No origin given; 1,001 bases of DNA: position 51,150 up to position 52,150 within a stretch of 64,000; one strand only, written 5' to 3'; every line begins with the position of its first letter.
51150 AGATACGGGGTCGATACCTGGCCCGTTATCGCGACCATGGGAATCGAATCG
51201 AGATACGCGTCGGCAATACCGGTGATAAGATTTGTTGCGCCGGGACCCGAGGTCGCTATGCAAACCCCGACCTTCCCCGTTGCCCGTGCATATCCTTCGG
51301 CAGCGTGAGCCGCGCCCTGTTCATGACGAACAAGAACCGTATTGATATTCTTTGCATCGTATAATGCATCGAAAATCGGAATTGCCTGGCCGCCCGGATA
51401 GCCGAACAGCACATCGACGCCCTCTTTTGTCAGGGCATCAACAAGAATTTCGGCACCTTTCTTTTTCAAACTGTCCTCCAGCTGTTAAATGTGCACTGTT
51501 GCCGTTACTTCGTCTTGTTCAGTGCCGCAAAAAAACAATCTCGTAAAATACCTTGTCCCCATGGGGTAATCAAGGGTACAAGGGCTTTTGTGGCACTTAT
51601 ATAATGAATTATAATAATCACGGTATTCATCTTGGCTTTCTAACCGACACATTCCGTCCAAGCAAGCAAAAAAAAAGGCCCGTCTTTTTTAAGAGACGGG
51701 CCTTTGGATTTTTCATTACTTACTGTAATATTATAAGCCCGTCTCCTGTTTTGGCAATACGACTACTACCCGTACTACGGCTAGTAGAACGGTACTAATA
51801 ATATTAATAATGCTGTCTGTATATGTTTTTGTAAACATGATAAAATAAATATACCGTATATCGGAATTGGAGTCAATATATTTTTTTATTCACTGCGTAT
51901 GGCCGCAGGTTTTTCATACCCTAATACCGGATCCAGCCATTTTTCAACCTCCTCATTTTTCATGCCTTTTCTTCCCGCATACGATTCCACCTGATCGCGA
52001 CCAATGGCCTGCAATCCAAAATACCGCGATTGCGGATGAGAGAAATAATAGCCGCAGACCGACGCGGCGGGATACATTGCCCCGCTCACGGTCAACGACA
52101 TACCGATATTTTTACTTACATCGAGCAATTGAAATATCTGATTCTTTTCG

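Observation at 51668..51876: Unannotated Ile/Val/Leu-rich leader peptide with a terminator/antiterminator switch upstream of the ilv-leu operon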

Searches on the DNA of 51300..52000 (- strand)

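Call 4: search_rna_families(source=window, start=51300, end=52000, threshold=evalue, max_evalue=10, show_alignments=3)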
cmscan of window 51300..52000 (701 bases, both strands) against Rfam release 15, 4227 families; matches with E-value up to 10: 36.
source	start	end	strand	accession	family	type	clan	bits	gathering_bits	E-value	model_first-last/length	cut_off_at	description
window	51669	51816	-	RF00506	Thr_leader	Cis-reg; leader;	-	30.6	55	0.0011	1-118/118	no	Threonine operon leader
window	51668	51813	-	RF04182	GibS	Gene; sRNA;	-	30.2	115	0.039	1-142/142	no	GibS sRNA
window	51671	51845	-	RF02618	SSRC34_2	Gene; sRNA;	-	29.3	48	0.011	1-125/125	no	Streptococcus sRNA 34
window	51670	51789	-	RF02617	SSRC10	Gene; sRNA;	-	26.1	56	0.011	1-113/113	no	Streptococcus sRNA 10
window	51675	51734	-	RF02844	RefA9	Gene; antisense;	-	25.6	49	0.13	1-64/64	no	Enterococcus sRNA A9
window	51661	51762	-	RF00397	SNORA14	Gene; snRNA; snoRNA; HACA-box;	-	23.2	36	0.057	1-135/135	no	Small nucleolar RNA SNORA14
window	51649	51713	+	RF00506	Thr_leader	Cis-reg; leader;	-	22.6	55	0.08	1-118/118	no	Threonine operon leader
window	51662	51772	-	RF00121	MicC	Gene; sRNA;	-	22.6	90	0.72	1-123/123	no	MicC RNA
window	51662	51738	+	RF02663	GmglnB1_5p_UTR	Cis-reg;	-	21.9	54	0.16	1-85/85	no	GmglnB1 5'UTR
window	51666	51761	-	RF04312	trpB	Cis-reg;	-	20.8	59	2.6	1-107/107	no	trpB ncRNA motif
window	51651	51722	+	RF02621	BSnc120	Gene; sRNA;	-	20.7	114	0.057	1-88/88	no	Brucella sRNA 120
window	51670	51712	+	RF03940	MIR9563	Gene; miRNA;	-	19.4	90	0.68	1-127/127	no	MIR9563 microRNA precursor family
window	51692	51747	-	RF03826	MIR825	Gene; miRNA;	-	19.1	160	1.3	49-104/146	no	MIR825 microRNA precursor family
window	51668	51738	-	RF02495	ohsC_RNA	Gene; antitoxin;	-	18.9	50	3.7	1-77/77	no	Oppression of Hydrophobic ORF by sRNA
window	51612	51711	+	RF02397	sau-5971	Gene; sRNA;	-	18.8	90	1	1-96/96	no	Staphylococcus sRNA sau-5971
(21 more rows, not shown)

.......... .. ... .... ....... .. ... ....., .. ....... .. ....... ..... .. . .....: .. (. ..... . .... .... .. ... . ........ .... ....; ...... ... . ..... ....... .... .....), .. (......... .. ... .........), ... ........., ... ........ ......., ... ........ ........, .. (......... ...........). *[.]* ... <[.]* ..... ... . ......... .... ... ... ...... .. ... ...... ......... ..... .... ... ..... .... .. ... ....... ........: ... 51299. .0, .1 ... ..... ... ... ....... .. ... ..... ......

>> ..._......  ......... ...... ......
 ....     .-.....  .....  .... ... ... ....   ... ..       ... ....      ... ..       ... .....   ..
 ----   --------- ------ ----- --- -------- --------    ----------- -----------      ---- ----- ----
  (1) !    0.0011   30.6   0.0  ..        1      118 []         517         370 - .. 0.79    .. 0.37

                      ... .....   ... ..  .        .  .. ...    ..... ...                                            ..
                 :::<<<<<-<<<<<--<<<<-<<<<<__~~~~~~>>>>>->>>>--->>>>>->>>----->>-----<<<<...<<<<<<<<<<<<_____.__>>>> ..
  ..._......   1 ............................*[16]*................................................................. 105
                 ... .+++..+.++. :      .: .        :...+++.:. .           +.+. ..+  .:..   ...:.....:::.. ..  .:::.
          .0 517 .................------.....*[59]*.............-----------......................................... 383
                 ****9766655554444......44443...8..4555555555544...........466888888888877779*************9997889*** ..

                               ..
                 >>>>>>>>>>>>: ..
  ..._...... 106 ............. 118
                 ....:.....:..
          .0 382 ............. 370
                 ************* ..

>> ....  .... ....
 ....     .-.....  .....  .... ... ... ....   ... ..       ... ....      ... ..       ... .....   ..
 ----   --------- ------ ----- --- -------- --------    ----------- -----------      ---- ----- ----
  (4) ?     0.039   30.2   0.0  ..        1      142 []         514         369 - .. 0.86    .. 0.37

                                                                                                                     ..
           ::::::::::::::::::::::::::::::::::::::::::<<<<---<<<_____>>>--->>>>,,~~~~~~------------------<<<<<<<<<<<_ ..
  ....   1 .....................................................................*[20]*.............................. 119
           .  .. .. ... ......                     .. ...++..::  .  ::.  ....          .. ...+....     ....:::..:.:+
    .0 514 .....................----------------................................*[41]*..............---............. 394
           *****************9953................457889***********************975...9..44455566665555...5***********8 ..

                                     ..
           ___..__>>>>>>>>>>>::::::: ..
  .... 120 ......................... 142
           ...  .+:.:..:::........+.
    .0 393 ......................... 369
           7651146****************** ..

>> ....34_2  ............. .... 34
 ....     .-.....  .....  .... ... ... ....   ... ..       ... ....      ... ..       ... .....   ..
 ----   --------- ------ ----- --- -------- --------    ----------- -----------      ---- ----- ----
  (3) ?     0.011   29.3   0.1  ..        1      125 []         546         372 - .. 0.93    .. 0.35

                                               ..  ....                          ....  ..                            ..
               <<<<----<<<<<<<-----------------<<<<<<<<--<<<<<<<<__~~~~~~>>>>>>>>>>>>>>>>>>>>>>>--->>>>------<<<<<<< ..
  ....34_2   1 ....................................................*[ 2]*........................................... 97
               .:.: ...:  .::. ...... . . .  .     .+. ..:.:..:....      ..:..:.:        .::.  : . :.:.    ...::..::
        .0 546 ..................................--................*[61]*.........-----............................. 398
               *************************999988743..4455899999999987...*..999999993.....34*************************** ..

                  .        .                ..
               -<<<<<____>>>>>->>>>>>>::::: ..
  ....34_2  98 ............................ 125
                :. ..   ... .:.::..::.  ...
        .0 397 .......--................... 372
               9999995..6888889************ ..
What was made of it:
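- On Rfam leader families (Thr_leader, Trp_leader, Phe_leader and others) and T-box: The best sub-threshold hit is Thr_leader at 30.6 bits against a threshold of 55, and it is driven by the terminator (call 4).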

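Call 46: build_rna_model(alignment_id=A1, structure=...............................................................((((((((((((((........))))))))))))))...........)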
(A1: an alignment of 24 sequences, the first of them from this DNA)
Model R1 built from alignment A1 (24 sequences, 110 columns); structure: as given.
model positions 97; base pairs 14; branch points 0; effective number of sequences 4.91; information 0.59 bits per position. Calibrated on 0.2 Mb of random sequence (short: E-values are rough).
structure used (alignment columns):
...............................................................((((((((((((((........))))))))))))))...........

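Call 47: search_with_rna_model(model_id=R1, sources=[window, L002, L003, L004, L005, L006, L007, L008, L009, L010, L011, L012, L013, L014, L015, L016, L017, L018, L019, L020, L021, L022, L023, L024, L025, L026, L027, L028, L029, L030, L031, L032, L033, L034, L035, L036, L037, L038, L039, L040, L041, L042, L043, L044, L045, L046, L047, L048, L049, L050, L051, L052, L053, L054, L055, L056, L057, L058, L059, L060, L061, L062, L063, L064, L065, L066, L067, L068, L069, L070, L071, L072, L073, L074, L075, L076, L077, L078, L079, L080, L081], max_evalue=1)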
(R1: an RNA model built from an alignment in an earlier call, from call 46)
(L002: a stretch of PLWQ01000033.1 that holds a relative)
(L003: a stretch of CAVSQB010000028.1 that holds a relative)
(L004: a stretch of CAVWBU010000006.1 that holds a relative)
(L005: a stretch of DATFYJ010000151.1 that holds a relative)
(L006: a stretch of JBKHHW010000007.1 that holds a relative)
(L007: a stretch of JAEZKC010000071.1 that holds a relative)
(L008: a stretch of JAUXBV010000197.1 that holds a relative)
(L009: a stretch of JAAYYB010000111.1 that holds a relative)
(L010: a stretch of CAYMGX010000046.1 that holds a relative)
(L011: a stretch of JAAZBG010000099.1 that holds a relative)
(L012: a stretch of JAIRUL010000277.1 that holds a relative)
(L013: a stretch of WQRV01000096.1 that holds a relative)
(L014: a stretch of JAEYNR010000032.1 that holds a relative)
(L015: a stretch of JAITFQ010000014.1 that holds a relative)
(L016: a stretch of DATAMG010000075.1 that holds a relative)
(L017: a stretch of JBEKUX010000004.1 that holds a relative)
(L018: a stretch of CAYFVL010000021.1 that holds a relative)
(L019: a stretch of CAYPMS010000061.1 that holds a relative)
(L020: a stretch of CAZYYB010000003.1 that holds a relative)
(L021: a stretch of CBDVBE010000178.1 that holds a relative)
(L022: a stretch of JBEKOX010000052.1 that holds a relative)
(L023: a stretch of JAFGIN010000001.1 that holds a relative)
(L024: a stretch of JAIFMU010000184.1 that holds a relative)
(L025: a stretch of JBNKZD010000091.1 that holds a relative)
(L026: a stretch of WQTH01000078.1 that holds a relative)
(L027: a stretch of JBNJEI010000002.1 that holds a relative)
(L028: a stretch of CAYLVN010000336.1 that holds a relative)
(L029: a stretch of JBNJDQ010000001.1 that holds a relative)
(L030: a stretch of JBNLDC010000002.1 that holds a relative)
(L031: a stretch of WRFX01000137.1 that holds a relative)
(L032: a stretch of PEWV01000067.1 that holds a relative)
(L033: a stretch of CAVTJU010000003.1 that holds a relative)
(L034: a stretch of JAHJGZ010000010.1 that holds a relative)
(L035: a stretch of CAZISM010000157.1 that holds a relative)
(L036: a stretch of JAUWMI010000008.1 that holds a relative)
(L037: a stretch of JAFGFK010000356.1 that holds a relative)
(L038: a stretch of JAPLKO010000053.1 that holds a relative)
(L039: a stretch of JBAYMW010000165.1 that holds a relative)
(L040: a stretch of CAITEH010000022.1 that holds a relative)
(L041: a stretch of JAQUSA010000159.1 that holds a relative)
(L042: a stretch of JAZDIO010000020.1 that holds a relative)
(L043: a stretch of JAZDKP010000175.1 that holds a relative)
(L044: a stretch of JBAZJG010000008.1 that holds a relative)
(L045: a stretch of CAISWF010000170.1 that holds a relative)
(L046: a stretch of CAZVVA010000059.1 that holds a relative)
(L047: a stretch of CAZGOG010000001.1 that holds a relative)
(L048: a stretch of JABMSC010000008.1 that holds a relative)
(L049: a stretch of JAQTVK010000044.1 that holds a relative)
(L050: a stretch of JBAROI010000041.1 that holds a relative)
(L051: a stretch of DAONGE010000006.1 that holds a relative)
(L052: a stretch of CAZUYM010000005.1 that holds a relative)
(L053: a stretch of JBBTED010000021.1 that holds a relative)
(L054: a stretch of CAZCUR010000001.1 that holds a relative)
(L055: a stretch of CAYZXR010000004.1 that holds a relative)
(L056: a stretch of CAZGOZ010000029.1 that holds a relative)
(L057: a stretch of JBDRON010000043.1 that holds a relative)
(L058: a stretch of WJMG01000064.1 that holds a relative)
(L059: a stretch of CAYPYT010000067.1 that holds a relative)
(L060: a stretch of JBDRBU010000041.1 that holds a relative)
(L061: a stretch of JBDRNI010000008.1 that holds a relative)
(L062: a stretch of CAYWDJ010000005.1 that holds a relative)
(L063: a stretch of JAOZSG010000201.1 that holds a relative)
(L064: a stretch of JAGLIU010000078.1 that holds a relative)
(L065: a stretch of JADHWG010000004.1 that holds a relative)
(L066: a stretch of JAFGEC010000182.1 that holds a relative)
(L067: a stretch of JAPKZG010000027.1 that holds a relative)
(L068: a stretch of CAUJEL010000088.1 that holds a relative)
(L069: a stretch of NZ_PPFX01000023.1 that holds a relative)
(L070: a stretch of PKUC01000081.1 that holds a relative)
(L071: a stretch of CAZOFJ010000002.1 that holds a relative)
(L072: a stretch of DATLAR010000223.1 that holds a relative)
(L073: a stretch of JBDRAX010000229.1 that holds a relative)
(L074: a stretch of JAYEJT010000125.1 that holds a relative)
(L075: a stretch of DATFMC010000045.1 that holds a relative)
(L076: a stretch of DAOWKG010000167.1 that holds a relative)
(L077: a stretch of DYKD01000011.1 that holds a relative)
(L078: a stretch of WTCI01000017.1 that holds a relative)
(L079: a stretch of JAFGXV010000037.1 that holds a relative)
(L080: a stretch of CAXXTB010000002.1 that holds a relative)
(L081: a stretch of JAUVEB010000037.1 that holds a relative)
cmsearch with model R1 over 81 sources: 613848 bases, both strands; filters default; matches with E-value up to 1: 61.
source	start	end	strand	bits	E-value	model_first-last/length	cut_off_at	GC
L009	2803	2902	+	84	2.2e-14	1-97/97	no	0.44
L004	598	691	+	83.7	2.5e-14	1-97/97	no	0.4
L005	1430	1523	+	83.2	3.1e-14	1-97/97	no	0.4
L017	2773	2871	+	82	5.6e-14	1-97/97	no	0.45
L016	2796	2891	+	80.6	1.1e-13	1-97/97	no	0.43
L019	2795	2890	+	79.9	1.5e-13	1-97/97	no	0.41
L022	2843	2934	+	79.7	1.6e-13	1-97/97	no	0.43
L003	2764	2858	+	79.2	2.1e-13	1-97/97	no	0.45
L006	2712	2809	+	78.4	3e-13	1-97/97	no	0.48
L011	2799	2896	+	78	3.7e-13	1-97/97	no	0.35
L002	2766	2860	+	76.5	7.6e-13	1-97/97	no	0.46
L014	2795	2890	+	75.7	1.1e-12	1-97/97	no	0.42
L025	1699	1795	+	74.7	1.8e-12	1-97/97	no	0.4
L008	2855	2950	+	74.4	2e-12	1-97/97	no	0.4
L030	2802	2899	+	74.2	2.3e-12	1-97/97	no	0.44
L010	2798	2896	+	73.2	3.6e-12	1-97/97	no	0.34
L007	2702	2798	+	71.5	7.9e-12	1-97/97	no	0.42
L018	2824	2924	+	71.4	8.6e-12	1-97/97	no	0.45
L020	2824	2916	+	70.2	1.5e-11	1-97/97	no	0.46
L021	2825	2922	+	70.1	1.5e-11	1-97/97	no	0.37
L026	2759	2852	+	67.9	4.5e-11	1-97/97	no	0.46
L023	784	881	+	67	6.8e-11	1-97/97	no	0.41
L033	2797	2896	+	65.8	1.2e-10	1-97/97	no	0.4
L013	2819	2912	+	65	1.8e-10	1-97/97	no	0.47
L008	2902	2981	-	44.9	2.4e-06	1-97/97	no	0.36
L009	2853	2900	-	44.6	2.7e-06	50-97/97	no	0.44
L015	1220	1319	+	40.1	2.3e-05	1-97/97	no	0.45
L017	2821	2911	-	37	9.9e-05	1-97/97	no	0.43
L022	2887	2934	-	36.8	0.00011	48-97/97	no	0.4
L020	2869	2923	-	36.7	0.00011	41-97/97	no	0.42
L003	2811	2857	-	35.9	0.00017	49-97/97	no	0.43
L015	1265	1356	-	32.7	0.00075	1-97/97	no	0.42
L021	2875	2949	-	31.2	0.0015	1-97/97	no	0.31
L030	2850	2928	-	30.5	0.0021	1-97/97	no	0.48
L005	1476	1526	-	30.2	0.0024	45-97/97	no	0.41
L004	644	694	-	30.2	0.0024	45-97/97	no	0.41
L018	2873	2919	-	30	0.0027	53-97/97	no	0.49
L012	323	408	+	30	0.0027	1-97/97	no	0.42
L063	692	790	+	29.2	0.0039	1-97/97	no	0.3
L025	1746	1829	-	29.1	0.0041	1-97/97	no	0.37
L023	832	915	-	28.7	0.005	1-97/97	no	0.37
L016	2852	2881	-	28.3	0.0062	58-87/97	no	0.6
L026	2804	2904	-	28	0.0069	1-97/97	no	0.52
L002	2812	2863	-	27.8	0.0076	45-97/97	no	0.42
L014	2851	2880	-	27.6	0.0085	58-87/97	no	0.6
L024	2867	2950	+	27.2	0.01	1-97/97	no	0.42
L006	2759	2816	-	26.6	0.014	41-97/97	no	0.5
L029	2863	2949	+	26.6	0.014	1-97/97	no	0.47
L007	2758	2788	-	25.8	0.02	58-87/97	no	0.55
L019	2841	2923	-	25.6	0.022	1-97/97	no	0.37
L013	2864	2955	-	25.2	0.026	1-97/97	no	0.39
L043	1153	1251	+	24.8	0.031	1-97/97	no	0.49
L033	2847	2928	-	24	0.046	1-97/97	no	0.39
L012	356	445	-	23.4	0.062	1-97/97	no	0.36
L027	2885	2962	+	22.7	0.085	1-97/97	no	0.42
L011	2847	2912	-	21.8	0.13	32-97/97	no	0.38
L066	2474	2565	+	21.6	0.14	1-97/97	no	0.23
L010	2847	2912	-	18.7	0.57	32-97/97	no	0.41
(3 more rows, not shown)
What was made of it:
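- Other phyla score at most 29 bits (call 47).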

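Call 53: search_with_rna_model(model_id=R1, source=L082, max_evalue=10, filters=off)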
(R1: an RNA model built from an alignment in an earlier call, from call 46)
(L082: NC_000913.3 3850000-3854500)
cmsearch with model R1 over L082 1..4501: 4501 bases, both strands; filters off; matches with E-value up to 10: 8.
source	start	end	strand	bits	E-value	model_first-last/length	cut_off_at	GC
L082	2827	2883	-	15.7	0.017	40-97/97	no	0.54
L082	2835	2867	+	9.1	0.4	56-89/97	no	0.67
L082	701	791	+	7.4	0.89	1-97/97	no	0.45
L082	743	835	-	5.8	1.9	1-97/97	no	0.41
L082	3650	3679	+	4.7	3.1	1-97/97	no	0.57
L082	3116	3144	-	4.3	3.8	56-94/97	no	0.55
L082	3206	3225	+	3.6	5.3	63-82/97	no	0.7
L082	3896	3957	+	2.4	9.3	1-97/97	no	0.26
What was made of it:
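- Tried and rejected: Covariance model against the E. coli ilvBN leader: only the terminator half matched, at 15.7 bits, so the two are not homologous (call 53).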

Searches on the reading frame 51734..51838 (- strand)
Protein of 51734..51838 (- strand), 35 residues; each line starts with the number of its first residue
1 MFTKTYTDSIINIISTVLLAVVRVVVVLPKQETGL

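Call 37: search_protein_families(library=pfam, proteins=[window:51734-51838:-], max_evalue=10)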
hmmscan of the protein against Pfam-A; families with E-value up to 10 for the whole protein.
seq(35 aa): 0 families

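Call 38: search_protein_families(library=ncbifam, proteins=[window:51734-51838:-], max_evalue=10)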
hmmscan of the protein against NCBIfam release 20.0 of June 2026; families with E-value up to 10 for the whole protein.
seq(35 aa): 0 families
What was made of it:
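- Tried and rejected: Pfam and NCBIfam on six leader peptides: no leader family matched, only weak matches to hydrophobic segments (calls 37, 38).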

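Call 45: list_cluster_members(proteins=[window:51734-51838:-, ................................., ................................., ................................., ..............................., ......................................, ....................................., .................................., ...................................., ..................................])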
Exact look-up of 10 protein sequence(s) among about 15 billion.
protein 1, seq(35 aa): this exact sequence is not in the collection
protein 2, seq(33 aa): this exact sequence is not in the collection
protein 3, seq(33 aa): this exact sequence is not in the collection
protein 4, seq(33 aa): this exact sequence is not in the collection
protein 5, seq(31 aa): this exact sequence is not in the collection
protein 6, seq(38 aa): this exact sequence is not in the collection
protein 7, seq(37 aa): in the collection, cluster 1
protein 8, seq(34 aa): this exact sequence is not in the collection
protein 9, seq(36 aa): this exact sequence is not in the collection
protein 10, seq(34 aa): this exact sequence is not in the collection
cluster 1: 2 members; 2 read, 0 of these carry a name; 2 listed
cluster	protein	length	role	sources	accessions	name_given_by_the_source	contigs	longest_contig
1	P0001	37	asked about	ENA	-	-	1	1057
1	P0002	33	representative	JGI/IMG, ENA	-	-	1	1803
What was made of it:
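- Tried and rejected: Exact look-up of ten leader peptides: only one is in the protein collection, and it carries no name (call 45).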
